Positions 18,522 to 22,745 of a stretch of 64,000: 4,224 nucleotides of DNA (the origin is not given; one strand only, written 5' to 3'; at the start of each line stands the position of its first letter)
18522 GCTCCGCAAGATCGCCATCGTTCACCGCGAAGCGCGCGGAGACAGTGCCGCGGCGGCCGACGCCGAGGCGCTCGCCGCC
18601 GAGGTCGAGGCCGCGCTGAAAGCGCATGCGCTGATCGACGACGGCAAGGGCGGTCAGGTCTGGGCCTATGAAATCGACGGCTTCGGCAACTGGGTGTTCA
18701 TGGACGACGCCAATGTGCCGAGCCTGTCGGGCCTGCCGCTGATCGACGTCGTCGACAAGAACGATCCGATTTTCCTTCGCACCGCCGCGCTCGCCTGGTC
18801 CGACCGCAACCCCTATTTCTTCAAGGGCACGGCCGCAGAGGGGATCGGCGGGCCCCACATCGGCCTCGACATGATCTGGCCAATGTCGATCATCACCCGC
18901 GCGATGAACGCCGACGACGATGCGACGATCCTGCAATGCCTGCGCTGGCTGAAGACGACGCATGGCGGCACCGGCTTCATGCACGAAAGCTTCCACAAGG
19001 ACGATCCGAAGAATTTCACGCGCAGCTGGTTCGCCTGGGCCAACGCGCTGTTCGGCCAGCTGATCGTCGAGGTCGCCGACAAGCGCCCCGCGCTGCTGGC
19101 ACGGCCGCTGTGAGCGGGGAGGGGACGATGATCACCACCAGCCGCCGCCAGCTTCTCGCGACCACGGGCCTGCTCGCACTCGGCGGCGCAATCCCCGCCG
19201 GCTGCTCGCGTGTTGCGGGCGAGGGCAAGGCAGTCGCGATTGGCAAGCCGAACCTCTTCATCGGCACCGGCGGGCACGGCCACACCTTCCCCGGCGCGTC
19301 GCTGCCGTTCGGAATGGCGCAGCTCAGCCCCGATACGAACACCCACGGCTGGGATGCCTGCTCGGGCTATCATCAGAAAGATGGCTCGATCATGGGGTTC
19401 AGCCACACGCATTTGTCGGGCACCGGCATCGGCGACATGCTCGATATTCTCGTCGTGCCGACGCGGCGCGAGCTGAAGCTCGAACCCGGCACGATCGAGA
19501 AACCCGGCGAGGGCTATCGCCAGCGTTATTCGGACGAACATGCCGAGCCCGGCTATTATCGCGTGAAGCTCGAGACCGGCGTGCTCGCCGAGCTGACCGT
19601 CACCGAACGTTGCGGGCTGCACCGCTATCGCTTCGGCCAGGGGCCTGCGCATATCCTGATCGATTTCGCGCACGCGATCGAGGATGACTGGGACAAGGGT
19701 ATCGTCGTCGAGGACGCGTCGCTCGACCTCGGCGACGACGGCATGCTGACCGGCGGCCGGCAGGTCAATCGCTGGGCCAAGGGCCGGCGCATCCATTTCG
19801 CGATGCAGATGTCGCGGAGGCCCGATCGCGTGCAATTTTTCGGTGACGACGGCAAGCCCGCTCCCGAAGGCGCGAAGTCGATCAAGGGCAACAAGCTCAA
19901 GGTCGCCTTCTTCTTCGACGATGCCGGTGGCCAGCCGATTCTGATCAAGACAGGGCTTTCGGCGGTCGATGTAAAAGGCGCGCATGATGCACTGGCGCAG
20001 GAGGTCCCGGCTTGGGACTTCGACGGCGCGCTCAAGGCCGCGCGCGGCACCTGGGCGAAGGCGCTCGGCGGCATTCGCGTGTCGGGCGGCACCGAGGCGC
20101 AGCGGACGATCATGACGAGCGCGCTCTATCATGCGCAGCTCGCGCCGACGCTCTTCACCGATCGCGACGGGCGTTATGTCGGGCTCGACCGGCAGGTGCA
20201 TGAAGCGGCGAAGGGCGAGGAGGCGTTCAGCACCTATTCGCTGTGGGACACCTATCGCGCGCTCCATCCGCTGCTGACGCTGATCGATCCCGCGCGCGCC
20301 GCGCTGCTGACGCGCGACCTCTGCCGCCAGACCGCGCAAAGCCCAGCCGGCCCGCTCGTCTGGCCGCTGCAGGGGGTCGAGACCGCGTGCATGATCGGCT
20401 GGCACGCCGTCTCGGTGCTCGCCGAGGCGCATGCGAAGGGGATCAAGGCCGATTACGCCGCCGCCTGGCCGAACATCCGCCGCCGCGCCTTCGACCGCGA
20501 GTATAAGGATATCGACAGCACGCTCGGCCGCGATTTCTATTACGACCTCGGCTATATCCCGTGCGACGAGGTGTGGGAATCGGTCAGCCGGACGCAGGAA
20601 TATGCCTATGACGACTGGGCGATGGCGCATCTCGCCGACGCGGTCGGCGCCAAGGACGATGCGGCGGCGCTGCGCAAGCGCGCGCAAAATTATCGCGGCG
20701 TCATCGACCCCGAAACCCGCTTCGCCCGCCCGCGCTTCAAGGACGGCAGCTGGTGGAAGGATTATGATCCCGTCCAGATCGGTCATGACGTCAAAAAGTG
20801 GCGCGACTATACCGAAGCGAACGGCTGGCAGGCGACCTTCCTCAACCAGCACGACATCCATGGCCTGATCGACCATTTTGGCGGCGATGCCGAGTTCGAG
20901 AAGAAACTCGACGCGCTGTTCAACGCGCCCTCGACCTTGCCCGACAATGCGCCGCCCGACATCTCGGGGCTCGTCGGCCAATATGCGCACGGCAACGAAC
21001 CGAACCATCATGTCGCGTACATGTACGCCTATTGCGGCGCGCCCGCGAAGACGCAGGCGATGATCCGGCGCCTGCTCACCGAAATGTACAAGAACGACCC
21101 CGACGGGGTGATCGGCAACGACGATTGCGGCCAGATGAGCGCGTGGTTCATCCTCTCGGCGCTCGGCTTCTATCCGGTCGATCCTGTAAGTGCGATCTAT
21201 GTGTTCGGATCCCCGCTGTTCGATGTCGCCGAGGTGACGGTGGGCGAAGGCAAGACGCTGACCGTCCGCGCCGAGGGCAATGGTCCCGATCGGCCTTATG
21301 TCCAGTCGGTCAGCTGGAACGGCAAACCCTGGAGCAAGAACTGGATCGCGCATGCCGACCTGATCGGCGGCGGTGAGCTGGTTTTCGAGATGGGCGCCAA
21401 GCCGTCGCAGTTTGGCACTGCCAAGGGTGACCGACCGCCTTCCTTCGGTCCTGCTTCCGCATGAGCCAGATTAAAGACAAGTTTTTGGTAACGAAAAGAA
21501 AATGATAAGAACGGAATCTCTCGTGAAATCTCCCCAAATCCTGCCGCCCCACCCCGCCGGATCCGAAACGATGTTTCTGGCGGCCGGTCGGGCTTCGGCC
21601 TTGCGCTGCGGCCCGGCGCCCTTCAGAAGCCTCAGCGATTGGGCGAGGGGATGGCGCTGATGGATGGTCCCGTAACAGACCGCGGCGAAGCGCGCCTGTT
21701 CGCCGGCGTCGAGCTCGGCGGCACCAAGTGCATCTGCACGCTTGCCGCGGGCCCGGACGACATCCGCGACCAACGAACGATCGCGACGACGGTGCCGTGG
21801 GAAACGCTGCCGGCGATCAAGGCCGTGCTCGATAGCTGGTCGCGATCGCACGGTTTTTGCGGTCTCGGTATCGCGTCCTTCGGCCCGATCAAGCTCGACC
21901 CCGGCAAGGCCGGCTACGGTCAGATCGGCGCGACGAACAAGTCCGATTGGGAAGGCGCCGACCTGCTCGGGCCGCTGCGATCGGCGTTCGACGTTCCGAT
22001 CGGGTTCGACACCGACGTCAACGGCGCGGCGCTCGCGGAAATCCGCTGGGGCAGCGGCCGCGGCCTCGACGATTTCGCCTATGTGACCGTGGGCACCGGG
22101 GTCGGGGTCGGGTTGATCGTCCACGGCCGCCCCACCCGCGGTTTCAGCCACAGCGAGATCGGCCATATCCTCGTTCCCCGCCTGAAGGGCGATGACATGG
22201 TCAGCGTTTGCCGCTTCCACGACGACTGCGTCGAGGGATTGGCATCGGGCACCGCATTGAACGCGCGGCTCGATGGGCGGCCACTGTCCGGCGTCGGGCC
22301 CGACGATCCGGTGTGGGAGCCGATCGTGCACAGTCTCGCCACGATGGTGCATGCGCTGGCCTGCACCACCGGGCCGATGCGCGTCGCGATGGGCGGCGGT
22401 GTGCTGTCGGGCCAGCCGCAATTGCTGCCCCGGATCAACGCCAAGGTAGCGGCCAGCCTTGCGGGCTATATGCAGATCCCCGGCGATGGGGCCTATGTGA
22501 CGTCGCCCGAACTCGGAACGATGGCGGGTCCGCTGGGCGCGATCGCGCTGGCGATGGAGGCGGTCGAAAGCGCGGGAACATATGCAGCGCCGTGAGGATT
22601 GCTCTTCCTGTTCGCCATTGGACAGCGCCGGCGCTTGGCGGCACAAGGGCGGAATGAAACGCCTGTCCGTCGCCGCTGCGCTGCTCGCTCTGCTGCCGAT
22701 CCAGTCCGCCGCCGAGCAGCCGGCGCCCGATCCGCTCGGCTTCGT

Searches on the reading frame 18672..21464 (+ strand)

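Call 16: search_protein_families(library=pfam, proteins=[window:18672-21464:+], max_evalue=0.0001)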
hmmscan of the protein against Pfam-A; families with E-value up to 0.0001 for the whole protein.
window:18672-21464:+ (930 aa): 2 families
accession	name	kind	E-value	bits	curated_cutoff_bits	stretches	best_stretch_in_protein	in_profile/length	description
PF07971.18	Glyco_hydro_92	-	8.1e-158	526.6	24.6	1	437-908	2-463/464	Glycosyl hydrolase family 92 catalytic domain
PF17678.7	Glyco_hydro_92N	-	6.3e-72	242.7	34.5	1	194-430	3-236/236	Glycosyl hydrolase family 92 N-terminal domain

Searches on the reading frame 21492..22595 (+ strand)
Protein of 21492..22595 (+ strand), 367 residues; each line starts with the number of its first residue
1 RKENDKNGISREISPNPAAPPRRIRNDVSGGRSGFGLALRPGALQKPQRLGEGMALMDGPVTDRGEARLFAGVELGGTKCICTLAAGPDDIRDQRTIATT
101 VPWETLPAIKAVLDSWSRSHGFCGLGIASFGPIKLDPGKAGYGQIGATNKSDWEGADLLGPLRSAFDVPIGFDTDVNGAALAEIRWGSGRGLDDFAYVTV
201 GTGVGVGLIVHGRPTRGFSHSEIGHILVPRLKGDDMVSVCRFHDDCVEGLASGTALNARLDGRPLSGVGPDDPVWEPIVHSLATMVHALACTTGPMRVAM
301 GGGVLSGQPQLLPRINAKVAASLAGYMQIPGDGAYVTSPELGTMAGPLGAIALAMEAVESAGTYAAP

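Call 16: search_protein_families(library=pfam, proteins=[window:21492-22595:+], max_evalue=0.0001)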
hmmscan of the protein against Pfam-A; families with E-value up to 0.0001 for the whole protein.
window:21492-22595:+ (367 aa): 1 family
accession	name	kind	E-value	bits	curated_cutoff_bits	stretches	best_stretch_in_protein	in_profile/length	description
PF00480.26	ROK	-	4.3e-43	148.4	22.9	1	71-356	2-293/294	ROK family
